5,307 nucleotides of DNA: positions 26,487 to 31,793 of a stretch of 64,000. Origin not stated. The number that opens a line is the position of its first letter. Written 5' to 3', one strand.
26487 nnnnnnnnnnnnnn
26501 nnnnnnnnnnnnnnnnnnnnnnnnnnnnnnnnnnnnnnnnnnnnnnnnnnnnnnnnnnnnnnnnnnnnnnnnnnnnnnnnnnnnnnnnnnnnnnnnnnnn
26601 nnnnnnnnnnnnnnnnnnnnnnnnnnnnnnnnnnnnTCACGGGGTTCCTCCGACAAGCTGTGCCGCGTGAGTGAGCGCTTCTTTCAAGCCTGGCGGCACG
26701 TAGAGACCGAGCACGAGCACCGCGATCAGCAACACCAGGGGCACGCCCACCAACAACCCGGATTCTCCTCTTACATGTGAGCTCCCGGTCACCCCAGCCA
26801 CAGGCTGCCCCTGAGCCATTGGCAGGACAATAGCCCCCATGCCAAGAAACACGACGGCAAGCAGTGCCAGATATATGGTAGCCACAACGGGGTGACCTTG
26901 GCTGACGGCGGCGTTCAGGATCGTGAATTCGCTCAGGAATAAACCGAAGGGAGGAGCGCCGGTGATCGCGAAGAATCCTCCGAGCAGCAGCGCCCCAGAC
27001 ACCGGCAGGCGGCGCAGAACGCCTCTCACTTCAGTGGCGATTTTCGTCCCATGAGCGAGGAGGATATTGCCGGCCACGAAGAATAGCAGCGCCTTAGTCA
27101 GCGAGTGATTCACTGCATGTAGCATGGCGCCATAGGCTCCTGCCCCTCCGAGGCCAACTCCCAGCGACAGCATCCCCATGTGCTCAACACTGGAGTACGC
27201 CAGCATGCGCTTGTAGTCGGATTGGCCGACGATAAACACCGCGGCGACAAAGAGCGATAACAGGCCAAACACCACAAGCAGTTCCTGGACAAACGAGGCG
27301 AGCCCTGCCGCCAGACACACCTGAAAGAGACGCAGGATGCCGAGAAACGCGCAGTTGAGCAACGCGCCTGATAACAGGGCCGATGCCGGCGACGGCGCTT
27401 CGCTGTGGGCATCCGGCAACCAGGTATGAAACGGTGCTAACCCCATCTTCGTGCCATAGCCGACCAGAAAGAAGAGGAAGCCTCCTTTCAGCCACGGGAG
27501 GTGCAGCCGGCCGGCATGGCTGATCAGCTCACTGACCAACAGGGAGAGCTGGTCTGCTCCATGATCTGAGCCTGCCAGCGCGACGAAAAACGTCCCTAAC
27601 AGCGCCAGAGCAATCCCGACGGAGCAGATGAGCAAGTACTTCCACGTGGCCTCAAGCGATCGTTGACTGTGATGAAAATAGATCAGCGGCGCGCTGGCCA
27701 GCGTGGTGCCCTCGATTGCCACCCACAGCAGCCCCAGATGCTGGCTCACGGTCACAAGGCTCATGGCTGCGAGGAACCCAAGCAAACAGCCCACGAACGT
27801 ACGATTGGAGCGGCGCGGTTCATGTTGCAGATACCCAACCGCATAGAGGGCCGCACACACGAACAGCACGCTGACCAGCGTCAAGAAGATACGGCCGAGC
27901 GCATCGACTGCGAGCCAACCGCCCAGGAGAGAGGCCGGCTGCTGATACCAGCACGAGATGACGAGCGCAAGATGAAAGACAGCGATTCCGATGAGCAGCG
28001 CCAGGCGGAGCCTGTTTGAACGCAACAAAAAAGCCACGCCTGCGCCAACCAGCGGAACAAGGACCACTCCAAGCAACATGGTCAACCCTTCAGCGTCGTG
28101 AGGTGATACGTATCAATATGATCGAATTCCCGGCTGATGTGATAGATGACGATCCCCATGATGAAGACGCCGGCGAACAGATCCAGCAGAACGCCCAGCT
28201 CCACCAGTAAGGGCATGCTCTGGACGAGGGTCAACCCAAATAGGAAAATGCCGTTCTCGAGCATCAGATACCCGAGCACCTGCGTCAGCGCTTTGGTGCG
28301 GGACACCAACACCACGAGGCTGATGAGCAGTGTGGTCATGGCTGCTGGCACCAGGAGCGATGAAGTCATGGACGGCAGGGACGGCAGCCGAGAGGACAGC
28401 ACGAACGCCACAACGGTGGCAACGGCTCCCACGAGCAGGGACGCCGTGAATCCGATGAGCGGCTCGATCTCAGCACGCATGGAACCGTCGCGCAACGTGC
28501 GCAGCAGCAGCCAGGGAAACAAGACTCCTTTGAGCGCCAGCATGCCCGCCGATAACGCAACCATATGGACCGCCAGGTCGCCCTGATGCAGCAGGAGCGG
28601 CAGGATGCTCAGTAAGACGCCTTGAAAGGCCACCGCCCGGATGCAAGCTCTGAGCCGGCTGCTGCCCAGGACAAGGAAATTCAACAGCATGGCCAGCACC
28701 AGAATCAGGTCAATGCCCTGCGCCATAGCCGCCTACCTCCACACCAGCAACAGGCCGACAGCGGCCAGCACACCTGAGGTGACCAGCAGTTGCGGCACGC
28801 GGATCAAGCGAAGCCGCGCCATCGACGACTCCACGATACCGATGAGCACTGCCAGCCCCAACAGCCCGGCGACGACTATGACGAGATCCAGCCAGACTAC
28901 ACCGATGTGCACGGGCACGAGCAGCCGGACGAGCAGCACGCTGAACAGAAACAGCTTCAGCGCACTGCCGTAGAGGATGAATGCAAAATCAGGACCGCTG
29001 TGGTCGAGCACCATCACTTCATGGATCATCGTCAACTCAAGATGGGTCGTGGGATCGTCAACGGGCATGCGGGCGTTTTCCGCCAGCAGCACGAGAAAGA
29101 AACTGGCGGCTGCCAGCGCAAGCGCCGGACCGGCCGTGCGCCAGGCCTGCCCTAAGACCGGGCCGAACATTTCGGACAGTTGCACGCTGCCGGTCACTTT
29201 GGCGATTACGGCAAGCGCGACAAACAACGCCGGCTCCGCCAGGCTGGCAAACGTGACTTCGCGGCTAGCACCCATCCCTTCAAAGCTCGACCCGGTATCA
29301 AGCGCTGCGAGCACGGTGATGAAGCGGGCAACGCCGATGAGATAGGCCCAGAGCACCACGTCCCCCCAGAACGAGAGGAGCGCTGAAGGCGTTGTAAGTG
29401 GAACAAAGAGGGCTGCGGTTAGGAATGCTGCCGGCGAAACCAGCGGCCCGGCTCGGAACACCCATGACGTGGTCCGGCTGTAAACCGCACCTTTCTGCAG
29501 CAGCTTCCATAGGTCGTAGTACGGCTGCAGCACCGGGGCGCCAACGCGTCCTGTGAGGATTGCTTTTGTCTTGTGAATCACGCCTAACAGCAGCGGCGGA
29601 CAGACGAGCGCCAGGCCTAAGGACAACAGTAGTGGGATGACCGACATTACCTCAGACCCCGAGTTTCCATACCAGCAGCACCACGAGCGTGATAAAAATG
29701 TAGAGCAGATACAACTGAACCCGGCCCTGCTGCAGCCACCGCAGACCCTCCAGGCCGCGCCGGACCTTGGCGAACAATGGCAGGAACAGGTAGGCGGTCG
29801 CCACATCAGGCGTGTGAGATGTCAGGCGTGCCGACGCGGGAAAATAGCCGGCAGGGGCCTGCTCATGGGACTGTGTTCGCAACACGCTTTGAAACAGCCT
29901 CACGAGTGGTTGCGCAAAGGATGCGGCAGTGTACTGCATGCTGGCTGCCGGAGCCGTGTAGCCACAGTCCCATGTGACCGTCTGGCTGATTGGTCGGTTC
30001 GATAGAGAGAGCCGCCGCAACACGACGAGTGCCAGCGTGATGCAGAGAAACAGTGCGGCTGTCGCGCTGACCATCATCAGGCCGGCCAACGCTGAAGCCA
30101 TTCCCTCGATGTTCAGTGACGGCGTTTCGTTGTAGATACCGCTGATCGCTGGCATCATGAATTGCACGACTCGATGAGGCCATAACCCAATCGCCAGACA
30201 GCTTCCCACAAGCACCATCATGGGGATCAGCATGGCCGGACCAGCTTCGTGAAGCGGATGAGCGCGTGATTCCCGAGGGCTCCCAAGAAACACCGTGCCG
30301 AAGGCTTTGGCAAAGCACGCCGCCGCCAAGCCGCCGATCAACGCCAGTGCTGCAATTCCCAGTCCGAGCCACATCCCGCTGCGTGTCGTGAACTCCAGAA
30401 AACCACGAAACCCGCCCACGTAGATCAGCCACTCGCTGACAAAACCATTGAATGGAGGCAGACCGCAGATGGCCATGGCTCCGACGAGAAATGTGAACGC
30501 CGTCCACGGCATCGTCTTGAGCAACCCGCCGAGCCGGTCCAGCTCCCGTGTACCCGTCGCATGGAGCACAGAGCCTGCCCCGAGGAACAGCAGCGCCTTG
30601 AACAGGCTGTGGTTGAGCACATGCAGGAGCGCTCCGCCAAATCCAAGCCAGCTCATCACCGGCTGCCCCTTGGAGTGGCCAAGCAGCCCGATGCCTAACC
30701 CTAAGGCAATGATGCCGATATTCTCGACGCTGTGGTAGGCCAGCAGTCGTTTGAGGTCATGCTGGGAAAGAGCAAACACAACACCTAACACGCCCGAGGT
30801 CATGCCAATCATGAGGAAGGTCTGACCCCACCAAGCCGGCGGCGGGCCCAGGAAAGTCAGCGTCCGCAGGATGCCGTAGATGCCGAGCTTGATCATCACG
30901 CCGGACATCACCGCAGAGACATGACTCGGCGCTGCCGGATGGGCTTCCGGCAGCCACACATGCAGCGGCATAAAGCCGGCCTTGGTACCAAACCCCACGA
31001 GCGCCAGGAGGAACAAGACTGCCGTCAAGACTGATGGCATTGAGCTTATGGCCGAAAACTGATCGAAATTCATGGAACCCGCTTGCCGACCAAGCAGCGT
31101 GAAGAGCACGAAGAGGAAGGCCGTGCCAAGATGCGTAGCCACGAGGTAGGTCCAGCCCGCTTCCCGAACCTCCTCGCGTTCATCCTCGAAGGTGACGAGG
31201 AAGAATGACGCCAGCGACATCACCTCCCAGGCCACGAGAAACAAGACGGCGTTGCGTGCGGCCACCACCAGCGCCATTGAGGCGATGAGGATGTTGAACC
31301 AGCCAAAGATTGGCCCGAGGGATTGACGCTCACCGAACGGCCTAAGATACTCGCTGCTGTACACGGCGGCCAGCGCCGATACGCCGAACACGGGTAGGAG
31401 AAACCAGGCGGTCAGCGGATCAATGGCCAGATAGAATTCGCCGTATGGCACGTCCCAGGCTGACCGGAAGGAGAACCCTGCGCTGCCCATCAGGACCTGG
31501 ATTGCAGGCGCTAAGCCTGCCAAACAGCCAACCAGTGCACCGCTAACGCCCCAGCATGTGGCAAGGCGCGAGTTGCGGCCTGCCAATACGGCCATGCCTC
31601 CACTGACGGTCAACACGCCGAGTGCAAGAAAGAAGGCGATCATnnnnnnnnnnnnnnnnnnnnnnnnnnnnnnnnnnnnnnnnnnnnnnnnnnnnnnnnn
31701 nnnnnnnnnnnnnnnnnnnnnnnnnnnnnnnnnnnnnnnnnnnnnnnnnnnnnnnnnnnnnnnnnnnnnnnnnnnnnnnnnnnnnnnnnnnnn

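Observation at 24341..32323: Hyf/Ech-type six-gene membrane module whose catalytic subunit has no NiFe cysteine ligands (Ehr type, function unknown)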

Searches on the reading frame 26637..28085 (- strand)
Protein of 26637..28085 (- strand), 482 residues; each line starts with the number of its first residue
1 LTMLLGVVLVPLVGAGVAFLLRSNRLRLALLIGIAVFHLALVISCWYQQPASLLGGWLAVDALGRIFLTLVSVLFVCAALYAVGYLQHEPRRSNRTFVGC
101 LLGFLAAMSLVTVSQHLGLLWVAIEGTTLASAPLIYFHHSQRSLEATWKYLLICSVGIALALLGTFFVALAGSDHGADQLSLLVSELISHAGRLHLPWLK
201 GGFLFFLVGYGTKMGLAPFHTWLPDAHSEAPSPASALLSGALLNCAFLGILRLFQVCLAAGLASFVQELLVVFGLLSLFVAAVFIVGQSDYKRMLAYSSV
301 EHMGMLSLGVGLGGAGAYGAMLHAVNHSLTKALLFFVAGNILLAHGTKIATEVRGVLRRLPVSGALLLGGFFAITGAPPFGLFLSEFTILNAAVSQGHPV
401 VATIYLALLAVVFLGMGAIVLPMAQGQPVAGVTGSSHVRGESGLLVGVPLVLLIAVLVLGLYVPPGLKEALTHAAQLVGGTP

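Call 3: search_protein_families(library=pfam, proteins=[window:26637-28085:-])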
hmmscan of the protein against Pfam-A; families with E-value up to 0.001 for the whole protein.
window:26637-28085:- (482 aa): 2 families
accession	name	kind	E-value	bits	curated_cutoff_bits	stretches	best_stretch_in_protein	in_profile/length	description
PF00361.26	Proton_antipo_M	-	1.7e-50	172.4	21.5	1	114-404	1-286/294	NADH:quinone oxidoreductase/Mrp antiporter, TM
PF00662.26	Proton_antipo_N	-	0.00029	21.1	24.5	0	59-92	14-47/51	NADH-Ubiquinone oxidoreductase (complex I), chain 5 N-terminus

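Call 4: search_protein_families(library=ncbifam, proteins=[window:26637-28085:-])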
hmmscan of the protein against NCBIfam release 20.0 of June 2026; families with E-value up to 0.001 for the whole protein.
window:26637-28085:- (482 aa): 73 families (the best 25 are shown)
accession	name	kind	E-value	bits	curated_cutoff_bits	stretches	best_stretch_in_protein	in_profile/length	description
NF005044.0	PRK06458.1-4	equivalog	4.6e-115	385.5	610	1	25-478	37-494/531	hydrogenase 4 subunit F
NF005045.0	PRK06458.1-5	equivalog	2.4e-90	303.9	543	1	3-480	3-484/484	hydrogenase 4 subunit F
NF005041.0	PRK06458.1-1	equivalog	1.1e-88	298.6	951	1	39-478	45-494/526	hydrogenase 4 subunit F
NF005043.0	PRK06458.1-3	equivalog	1.8e-85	287.7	533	1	4-479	9-483/483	hydrogenase 4 subunit F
NF005042.0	PRK06458.1-2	equivalog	1.7e-70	238.4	437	1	7-458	8-436/439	hydrogenase 4 subunit F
NF006427.0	PRK08676.1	equivalog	7.1e-69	233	511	1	16-474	15-479/486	hydrogenase membrane subunit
NF005086.0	PRK06521.1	equivalog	4.7e-54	183.9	667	1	30-419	48-438/669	hydrogenase 4 subunit B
TIGR01972.1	NDH_I_M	subfamily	1.4e-48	165.8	263.8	1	8-467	5-472/486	NADH-quinone oxidoreductase subunit M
NF006418.0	PRK08667.1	equivalog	1.9e-42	145.7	794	1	28-414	43-432/644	hydrogenase membrane subunit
TIGR01770.1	NDH_I_N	subfamily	5.7e-42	144.3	332.6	1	25-406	32-414/472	NADH-quinone oxidoreductase subunit NuoN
NF006241.0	PRK08377.1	equivalog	3.4e-41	141.8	645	1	54-465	70-464/494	NADH dehydrogenase subunit N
NF006240.0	PRK08376.1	subfamily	3.8e-41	141.6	662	1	59-464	87-493/521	putative monovalent cation/H+ antiporter subunit D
NF005097.0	PRK06525.1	equivalog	4.4e-41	141.1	430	1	54-457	64-468/480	hydrogenase 4 subunit D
NF006419.0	PRK08668.1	equivalog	5.6e-40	137.7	617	1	3-414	3-421/613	NADH dehydrogenase subunit M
NF004920.0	PRK06277.1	equivalog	8.3e-38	130.4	578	1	69-462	76-460/478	energy conserving hydrogenase EhbF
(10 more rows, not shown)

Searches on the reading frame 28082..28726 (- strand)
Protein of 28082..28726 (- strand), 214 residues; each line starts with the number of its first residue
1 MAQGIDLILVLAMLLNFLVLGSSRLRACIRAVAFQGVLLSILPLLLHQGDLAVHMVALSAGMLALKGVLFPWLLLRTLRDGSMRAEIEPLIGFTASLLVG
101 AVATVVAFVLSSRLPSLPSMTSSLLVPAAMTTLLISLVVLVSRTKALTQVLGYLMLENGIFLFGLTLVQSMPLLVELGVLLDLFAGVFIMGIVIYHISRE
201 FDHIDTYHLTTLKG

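Call 3: search_protein_families(library=pfam, proteins=[window:28082-28726:-])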
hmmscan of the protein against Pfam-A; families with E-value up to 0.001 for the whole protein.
window:28082-28726:- (214 aa): 1 family
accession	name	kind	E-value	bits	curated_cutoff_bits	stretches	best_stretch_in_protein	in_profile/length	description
PF00420.29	Oxidored_q2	-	0.00032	20.8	26.1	1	129-214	6-95/95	NADH-ubiquinone/plastoquinone oxidoreductase chain 4L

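Call 4: search_protein_families(library=ncbifam, proteins=[window:28082-28726:-])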
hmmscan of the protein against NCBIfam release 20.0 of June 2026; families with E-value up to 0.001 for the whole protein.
window:28082-28726:- (214 aa): 1 family
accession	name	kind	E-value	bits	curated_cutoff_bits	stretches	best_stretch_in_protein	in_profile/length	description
NF008556.0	PRK11492.1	equivalog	5e-22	78.8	136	1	5-214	7-216/216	hydrogenase 4 membrane subunit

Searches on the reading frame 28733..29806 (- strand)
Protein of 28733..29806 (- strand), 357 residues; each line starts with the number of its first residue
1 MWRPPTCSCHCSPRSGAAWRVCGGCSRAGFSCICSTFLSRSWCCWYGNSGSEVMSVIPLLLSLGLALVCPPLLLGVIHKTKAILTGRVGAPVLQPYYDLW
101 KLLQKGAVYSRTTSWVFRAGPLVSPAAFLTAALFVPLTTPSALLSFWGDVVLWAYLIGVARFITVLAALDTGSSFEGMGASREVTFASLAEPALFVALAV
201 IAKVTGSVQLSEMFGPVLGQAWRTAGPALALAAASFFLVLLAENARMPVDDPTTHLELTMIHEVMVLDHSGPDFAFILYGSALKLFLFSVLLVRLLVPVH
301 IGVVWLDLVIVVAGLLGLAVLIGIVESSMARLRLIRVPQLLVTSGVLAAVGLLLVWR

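Call 3: search_protein_families(library=pfam, proteins=[window:28733-29806:-])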
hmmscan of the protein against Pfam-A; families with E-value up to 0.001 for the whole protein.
window:28733-29806:- (357 aa): 1 family
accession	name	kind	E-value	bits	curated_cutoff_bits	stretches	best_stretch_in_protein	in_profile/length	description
PF00146.26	NADHdh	-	1.5e-29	103.7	27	1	63-351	7-292/298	NADH dehydrogenase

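Call 4: search_protein_families(library=ncbifam, proteins=[window:28733-29806:-])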
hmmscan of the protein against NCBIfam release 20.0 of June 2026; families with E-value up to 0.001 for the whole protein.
window:28733-29806:- (357 aa): 1 family
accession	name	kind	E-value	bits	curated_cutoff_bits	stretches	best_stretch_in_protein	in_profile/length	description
NF004741.0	PRK06076.1-2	equivalog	3.5e-07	29.7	305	1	92-334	66-307/337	NADH-quinone oxidoreductase subunit NuoH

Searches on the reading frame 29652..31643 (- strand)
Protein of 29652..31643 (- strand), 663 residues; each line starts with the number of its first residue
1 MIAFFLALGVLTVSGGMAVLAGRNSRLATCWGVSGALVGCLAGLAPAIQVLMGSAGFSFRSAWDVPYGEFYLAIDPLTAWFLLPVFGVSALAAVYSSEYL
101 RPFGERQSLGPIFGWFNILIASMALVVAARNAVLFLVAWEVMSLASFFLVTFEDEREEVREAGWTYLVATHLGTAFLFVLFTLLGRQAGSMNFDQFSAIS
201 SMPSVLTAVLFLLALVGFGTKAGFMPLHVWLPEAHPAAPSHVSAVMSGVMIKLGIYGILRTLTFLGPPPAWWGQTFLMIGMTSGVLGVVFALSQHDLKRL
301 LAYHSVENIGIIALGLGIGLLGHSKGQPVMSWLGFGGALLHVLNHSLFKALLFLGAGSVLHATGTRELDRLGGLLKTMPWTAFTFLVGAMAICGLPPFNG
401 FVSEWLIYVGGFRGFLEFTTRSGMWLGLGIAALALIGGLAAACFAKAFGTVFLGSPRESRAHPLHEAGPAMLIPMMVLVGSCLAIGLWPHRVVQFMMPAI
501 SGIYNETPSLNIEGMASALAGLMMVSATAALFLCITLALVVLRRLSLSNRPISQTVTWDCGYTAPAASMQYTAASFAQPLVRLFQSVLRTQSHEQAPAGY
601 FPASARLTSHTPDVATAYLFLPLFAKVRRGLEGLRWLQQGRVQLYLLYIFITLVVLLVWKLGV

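Call 3: search_protein_families(library=pfam, proteins=[window:29652-31643:-])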
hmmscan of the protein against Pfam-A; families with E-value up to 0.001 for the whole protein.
window:29652-31643:- (663 aa): 2 families
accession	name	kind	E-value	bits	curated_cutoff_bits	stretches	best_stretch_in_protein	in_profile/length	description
PF00361.26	Proton_antipo_M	-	7.1e-58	196.6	21.5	1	129-412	1-276/294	NADH:quinone oxidoreductase/Mrp antiporter, TM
PF00662.26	Proton_antipo_N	-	1.4e-06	28.5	24.5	1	70-101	11-42/51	NADH-Ubiquinone oxidoreductase (complex I), chain 5 N-terminus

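Call 4: search_protein_families(library=ncbifam, proteins=[window:29652-31643:-])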
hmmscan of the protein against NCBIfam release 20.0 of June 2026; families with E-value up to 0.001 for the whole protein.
window:29652-31643:- (663 aa): 72 families (the best 25 are shown)
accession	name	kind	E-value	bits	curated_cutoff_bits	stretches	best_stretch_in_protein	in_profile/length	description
NF005086.0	PRK06521.1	equivalog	4e-190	633.6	667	1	7-658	11-665/669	hydrogenase 4 subunit B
NF006418.0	PRK08667.1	equivalog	2.2e-143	479.1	794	1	5-658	6-638/644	hydrogenase membrane subunit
NF005958.0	PRK08042.1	equivalog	2e-85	287.8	727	1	27-601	30-576/608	formate hydrogenlyase subunit 3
NF006240.0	PRK08376.1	subfamily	2.2e-80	271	662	1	72-505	86-509/521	putative monovalent cation/H+ antiporter subunit D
NF006419.0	PRK08668.1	equivalog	5.5e-67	226.9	617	1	120-593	109-567/613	NADH dehydrogenase subunit M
NF009288.0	PRK12648.1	equivalog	9e-67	225.9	1104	1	15-538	14-520/954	monovalent cation/H+ antiporter subunit A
NF005097.0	PRK06525.1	equivalog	2.4e-66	224.4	430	1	13-479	13-465/480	hydrogenase 4 subunit D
NF005044.0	PRK06458.1-4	equivalog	1.4e-65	222.2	610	1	71-508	69-499/531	hydrogenase 4 subunit F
NF009310.0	PRK12668.1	equivalog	6.5e-65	220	564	1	120-657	104-581/584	Na(+)/H(+) antiporter subunit D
NF009287.0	PRK12647.1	equivalog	5.6e-64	217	937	1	69-573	69-551/773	putative monovalent cation/H+ antiporter subunit A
TIGR00940.1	2a6301s01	subfamily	3.2e-63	214.2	920.45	1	23-512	21-515/793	monovalent cation:proton antiporter subunit A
NF009285.0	PRK12645.1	equivalog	1.6e-60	205.3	1028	1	69-574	71-581/804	Na+/H+ antiporter subunit A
NF005141.0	PRK06590.1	equivalog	5.6e-57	194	556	1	25-660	28-609/615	NADH-quinone oxidoreductase subunit L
TIGR01972.1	NDH_I_M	subfamily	1.4e-56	192.2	263.8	1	69-504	71-483/486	NADH-quinone oxidoreductase subunit M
TIGR01974.1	NDH_I_L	subfamily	5.5e-56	190.7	407.5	1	70-578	76-562/630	NADH-quinone oxidoreductase subunit L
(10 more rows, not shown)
